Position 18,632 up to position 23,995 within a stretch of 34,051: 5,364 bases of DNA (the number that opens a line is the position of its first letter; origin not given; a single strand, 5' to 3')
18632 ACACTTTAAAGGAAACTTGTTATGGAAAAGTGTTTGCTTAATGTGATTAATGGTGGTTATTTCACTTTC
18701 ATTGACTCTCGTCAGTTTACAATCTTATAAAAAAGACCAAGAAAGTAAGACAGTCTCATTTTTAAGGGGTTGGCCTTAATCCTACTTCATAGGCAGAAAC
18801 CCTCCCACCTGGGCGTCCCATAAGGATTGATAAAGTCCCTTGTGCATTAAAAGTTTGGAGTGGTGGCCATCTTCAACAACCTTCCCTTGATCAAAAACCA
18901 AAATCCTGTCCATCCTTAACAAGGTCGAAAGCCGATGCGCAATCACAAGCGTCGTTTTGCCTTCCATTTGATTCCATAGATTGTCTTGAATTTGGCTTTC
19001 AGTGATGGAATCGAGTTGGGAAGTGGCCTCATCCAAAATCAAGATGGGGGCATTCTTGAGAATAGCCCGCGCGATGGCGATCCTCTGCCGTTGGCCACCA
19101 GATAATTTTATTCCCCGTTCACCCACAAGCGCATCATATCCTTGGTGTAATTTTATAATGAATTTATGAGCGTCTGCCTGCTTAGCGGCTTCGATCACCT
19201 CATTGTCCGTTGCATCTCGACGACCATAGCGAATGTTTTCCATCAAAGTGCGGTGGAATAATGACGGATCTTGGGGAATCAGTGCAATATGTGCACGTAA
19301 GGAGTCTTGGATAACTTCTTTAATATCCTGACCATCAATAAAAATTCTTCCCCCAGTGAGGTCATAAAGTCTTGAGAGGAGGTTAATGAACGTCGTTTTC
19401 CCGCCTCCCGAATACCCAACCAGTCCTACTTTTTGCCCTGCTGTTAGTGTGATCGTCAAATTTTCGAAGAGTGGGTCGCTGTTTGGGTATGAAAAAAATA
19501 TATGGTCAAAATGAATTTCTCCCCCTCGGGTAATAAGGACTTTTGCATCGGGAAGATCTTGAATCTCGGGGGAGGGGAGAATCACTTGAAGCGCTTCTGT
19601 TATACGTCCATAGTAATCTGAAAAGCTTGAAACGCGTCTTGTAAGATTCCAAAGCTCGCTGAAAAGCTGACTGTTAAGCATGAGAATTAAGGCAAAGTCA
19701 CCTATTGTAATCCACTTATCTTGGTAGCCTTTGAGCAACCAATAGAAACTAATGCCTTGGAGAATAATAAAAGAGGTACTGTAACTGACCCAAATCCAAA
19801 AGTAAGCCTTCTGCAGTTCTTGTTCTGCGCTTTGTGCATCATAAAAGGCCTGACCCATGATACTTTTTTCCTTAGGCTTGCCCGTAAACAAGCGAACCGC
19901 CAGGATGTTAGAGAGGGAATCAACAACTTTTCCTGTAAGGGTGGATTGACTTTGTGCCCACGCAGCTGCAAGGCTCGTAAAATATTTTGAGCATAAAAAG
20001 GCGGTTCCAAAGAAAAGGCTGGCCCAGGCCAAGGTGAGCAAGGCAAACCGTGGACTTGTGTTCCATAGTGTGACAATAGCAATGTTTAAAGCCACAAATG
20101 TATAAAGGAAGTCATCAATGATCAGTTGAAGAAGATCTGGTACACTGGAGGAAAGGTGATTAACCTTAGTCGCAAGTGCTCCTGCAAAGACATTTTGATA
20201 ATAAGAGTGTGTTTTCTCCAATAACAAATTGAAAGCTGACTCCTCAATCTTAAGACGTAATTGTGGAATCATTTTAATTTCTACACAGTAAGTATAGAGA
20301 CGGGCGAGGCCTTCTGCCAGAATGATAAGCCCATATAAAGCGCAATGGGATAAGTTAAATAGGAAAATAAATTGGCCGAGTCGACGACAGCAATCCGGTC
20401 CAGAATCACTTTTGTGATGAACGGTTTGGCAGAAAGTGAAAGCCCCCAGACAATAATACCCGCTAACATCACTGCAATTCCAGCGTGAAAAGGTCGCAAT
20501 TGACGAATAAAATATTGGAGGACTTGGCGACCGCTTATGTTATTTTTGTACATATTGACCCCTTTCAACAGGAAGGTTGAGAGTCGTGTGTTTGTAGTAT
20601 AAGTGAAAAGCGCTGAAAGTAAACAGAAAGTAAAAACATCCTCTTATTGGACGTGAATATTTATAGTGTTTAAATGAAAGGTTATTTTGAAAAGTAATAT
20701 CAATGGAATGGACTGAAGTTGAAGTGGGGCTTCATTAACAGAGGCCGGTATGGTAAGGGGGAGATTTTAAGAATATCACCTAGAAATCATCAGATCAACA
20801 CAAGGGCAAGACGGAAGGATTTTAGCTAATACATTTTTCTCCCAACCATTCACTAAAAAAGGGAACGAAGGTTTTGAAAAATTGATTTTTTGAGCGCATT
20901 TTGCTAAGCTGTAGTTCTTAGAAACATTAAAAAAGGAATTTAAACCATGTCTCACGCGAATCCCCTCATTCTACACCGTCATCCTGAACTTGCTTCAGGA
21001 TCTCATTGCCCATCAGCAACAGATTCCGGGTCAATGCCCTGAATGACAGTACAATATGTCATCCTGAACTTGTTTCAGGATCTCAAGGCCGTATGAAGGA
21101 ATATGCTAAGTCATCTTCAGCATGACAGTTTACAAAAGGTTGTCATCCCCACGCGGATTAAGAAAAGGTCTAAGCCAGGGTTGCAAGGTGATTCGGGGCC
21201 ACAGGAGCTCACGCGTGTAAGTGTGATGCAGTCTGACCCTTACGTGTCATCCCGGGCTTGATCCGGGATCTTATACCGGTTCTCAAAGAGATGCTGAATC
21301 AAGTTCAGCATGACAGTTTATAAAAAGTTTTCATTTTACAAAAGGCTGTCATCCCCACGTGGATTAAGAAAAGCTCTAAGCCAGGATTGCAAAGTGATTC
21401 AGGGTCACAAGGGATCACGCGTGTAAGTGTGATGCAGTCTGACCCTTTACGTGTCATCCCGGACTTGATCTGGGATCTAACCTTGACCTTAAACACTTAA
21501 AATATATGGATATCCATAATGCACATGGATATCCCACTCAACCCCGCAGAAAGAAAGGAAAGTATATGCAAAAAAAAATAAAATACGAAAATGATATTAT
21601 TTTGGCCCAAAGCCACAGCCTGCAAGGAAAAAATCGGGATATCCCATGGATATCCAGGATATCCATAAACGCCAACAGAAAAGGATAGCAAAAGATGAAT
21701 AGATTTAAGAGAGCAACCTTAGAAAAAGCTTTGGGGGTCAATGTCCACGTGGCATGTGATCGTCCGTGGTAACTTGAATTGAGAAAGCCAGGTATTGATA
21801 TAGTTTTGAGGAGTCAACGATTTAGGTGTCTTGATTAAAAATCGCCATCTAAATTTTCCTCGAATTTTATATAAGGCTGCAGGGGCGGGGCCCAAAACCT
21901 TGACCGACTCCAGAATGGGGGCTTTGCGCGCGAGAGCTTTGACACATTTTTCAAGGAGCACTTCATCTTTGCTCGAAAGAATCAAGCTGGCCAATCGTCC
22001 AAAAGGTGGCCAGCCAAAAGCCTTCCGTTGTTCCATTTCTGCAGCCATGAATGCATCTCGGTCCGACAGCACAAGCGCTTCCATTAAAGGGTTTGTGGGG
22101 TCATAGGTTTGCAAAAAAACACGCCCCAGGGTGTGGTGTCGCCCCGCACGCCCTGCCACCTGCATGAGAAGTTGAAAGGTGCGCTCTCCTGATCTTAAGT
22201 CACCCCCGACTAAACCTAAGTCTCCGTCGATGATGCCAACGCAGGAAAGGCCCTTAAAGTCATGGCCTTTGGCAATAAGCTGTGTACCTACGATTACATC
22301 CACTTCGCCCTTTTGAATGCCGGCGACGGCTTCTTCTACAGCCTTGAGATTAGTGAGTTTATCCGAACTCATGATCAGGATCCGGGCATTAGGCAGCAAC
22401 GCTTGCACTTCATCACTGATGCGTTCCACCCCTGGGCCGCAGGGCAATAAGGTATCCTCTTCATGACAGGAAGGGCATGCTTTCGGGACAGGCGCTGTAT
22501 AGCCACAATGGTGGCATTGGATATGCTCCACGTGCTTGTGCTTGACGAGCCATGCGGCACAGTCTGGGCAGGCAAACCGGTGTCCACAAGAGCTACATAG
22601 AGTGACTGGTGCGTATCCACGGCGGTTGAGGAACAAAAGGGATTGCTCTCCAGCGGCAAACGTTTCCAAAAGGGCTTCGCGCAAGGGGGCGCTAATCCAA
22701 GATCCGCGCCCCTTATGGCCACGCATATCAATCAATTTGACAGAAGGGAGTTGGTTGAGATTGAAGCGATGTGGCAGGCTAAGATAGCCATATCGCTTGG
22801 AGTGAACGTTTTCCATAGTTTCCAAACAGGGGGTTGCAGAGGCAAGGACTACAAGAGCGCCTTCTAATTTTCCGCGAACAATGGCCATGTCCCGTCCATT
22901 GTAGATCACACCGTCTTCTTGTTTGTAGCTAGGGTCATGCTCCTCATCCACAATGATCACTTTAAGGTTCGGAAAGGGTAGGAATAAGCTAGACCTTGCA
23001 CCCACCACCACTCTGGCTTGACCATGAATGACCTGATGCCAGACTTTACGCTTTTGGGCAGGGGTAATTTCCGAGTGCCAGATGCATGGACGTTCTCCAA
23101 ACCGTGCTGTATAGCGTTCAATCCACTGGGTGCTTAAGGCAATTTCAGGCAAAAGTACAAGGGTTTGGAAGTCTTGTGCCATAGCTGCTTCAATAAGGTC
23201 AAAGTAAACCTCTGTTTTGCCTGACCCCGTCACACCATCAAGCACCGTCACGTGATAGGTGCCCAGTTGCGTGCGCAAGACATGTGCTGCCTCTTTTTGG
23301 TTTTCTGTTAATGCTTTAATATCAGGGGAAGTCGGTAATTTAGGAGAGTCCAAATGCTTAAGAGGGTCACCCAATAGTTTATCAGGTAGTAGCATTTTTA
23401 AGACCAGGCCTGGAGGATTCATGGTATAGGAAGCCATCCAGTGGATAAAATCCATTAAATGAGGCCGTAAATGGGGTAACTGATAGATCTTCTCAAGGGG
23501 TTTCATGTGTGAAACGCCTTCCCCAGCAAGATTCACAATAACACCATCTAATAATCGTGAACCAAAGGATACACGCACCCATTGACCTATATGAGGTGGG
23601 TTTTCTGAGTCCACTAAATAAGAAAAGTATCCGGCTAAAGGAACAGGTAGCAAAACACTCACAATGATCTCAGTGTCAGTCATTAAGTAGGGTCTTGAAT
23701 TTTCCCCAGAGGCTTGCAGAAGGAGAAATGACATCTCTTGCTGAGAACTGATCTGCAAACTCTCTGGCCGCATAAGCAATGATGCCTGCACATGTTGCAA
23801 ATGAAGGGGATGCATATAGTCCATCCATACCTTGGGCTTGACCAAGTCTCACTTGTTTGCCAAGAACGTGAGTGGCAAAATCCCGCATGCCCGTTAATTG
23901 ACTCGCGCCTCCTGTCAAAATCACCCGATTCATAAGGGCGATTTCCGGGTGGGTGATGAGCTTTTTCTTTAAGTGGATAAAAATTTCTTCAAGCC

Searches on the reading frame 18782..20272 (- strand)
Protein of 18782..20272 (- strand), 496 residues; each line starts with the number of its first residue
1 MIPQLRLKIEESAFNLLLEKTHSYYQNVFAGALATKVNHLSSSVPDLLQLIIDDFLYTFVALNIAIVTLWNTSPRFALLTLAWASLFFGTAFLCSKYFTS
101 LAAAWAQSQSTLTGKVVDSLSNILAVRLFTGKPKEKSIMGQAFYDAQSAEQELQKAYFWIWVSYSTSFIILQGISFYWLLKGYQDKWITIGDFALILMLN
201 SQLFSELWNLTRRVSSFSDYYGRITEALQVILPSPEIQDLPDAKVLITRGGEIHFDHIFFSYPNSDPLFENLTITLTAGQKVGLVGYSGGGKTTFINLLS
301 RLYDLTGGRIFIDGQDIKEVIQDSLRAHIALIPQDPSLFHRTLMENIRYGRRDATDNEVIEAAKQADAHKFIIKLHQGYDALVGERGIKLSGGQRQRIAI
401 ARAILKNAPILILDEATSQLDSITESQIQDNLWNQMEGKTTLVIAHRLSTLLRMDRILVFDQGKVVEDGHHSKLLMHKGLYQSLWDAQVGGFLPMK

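Call 51: search_protein_families(library=pfam, proteins=[window:18782-20272:-], max_evalue=0.001)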
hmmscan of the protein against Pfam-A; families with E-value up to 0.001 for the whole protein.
window:18782-20272:- (496 aa): 3 families
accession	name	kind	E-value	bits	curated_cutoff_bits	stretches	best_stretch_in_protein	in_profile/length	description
PF00005.33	ABC_tran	-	1e-32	114.1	25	1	270-418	2-137/137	ABC transporter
PF00664.28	ABC_membrane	-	8.9e-15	55.5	28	1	5-205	72-272/274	ABC transporter transmembrane region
PF02463.25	SMC_N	-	9.9e-06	25.6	40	1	371-458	135-209/220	RecF/RecN/SMC N terminal domain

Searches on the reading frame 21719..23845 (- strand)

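Call 51: search_protein_families(library=pfam, proteins=[window:21719-23845:-], max_evalue=0.001)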
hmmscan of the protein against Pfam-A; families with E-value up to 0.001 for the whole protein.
window:21719-23845:- (708 aa): 6 families
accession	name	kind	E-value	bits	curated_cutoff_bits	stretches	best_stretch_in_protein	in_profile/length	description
PF18074.6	PriA_C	-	1.1e-19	71.4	26.9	1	614-704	1-95/95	Primosomal protein N C-terminal domain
PF17764.6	PriA_3primeBD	-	1.7e-18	66.7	22.7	1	63-154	1-96/96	3'DNA-binding domain (3'BD)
PF00270.35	DEAD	-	1.9e-14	54.2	26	1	181-345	2-165/167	DEAD/DEAH box helicase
PF04851.21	ResIII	-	6.4e-11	42.9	22.5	1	179-308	4-140/164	Type III restriction enzyme, res subunit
PF00271.37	Helicase_C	-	8.1e-08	32.9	23.5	1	488-570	39-109/110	Helicase conserved C-terminal domain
PF18319.7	Zn_ribbon_PriA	-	6.3e-07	29.7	26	1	426-452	1-27/27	PriA DNA helicase Cys-rich region (CRR) domain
